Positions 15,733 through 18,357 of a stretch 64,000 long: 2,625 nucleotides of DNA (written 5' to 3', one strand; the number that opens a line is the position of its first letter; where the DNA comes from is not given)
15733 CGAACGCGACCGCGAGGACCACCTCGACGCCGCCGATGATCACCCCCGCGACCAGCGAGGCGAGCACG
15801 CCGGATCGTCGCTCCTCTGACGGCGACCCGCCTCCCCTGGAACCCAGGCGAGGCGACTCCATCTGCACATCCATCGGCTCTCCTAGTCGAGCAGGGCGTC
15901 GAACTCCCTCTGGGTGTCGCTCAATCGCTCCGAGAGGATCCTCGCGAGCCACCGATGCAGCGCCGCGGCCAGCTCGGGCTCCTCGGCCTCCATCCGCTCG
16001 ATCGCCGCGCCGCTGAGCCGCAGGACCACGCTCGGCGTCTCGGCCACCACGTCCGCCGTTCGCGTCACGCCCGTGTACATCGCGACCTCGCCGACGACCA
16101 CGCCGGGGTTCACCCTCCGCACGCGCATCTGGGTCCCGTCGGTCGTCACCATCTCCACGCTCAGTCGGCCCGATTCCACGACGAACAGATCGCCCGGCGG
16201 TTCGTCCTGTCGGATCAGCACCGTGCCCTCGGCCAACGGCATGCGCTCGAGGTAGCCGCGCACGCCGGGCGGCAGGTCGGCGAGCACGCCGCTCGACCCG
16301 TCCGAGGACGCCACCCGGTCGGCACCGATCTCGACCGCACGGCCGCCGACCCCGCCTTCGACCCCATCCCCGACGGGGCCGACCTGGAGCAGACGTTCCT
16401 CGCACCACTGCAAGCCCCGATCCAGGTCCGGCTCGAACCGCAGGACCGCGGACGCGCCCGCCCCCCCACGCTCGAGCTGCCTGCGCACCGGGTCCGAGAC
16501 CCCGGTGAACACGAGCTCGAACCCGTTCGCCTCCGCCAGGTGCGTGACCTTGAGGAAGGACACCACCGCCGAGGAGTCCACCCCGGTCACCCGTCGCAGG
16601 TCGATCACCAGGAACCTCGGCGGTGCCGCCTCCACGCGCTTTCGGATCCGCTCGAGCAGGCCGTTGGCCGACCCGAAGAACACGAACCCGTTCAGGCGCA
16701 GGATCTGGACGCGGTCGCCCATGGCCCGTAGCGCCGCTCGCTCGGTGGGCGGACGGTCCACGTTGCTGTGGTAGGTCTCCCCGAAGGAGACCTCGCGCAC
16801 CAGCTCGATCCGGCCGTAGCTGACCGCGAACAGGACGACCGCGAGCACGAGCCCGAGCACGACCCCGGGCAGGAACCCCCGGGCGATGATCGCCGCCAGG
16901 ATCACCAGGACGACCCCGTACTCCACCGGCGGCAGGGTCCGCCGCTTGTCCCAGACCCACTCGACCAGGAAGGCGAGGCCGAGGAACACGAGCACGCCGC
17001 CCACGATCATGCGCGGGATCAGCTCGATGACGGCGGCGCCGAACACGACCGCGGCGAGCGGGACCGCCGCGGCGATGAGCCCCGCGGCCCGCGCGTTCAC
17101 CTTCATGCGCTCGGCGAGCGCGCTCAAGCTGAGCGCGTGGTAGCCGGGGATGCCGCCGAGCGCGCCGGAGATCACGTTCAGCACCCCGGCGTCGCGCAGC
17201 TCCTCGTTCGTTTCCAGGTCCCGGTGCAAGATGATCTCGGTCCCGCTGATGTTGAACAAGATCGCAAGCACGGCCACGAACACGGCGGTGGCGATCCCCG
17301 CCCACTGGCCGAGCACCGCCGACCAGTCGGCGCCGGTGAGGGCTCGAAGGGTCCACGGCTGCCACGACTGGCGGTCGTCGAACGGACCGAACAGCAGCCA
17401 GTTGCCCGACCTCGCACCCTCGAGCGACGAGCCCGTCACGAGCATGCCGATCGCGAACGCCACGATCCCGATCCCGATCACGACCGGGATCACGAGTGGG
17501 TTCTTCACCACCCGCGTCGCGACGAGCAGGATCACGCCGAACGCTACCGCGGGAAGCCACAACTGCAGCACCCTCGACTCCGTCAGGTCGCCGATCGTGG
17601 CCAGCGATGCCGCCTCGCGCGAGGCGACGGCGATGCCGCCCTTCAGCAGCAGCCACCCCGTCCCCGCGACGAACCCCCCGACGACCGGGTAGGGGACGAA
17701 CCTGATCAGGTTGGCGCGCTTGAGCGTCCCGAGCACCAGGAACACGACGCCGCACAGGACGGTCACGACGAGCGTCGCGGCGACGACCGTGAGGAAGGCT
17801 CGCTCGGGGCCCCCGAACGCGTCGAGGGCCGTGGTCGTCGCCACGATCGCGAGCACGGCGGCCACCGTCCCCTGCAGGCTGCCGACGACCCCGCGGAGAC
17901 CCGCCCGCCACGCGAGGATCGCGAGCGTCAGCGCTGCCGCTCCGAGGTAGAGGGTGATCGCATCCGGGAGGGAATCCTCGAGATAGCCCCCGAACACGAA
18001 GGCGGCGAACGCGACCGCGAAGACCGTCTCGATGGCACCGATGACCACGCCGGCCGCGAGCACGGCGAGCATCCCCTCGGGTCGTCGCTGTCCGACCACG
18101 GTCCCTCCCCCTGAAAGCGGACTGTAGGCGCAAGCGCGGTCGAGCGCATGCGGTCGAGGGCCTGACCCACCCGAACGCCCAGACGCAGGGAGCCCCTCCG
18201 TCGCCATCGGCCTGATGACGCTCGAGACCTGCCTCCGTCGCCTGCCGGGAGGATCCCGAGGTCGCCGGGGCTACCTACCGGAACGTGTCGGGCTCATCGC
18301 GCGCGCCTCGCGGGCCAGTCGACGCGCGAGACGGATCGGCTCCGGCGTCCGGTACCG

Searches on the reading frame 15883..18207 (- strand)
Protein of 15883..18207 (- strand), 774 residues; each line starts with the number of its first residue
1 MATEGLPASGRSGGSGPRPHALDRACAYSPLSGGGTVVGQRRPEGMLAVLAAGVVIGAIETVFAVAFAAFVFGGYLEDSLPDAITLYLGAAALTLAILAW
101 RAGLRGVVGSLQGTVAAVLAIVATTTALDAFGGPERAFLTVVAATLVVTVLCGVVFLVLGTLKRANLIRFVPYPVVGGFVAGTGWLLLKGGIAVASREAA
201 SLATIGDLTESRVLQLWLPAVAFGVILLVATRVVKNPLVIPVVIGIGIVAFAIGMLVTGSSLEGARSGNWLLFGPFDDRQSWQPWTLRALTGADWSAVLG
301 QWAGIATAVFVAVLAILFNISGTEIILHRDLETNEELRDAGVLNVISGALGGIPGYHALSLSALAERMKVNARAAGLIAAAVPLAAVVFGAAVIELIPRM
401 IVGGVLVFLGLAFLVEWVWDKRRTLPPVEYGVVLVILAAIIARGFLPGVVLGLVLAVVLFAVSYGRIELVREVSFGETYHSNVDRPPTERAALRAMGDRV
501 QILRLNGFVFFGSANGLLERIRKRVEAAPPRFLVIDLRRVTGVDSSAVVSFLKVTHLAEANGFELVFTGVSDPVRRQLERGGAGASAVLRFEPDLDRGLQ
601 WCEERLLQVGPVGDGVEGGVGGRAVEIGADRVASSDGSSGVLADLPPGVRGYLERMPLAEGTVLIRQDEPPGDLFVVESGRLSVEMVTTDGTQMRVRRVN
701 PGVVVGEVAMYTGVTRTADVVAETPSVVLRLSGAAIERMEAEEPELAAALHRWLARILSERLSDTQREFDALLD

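Call 79: search_protein_families(library=pfam, proteins=[window:15883-18207:-], max_evalue=0.001)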
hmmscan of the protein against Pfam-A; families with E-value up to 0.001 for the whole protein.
window:15883-18207:- (774 aa): 4 families
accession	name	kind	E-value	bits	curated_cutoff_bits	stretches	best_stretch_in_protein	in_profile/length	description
PF00916.26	Sulfate_transp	-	2.3e-20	73.1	23.2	1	51-418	6-361/380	Sulfate permease family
PF00027.35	cNMP_binding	-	2.2e-17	63.3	27.5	1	658-739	4-85/89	Cyclic nucleotide-binding domain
PF01740.26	STAS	-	1.5e-15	57.3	22.6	1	498-585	8-95/106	STAS domain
PF13466.11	STAS_2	-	1.3e-08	35.3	29.2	1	512-582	10-78/80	STAS domain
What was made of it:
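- A SulP-STAS-cNMP_binding gene lies in the window at 15883-18207(-) (call 79).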
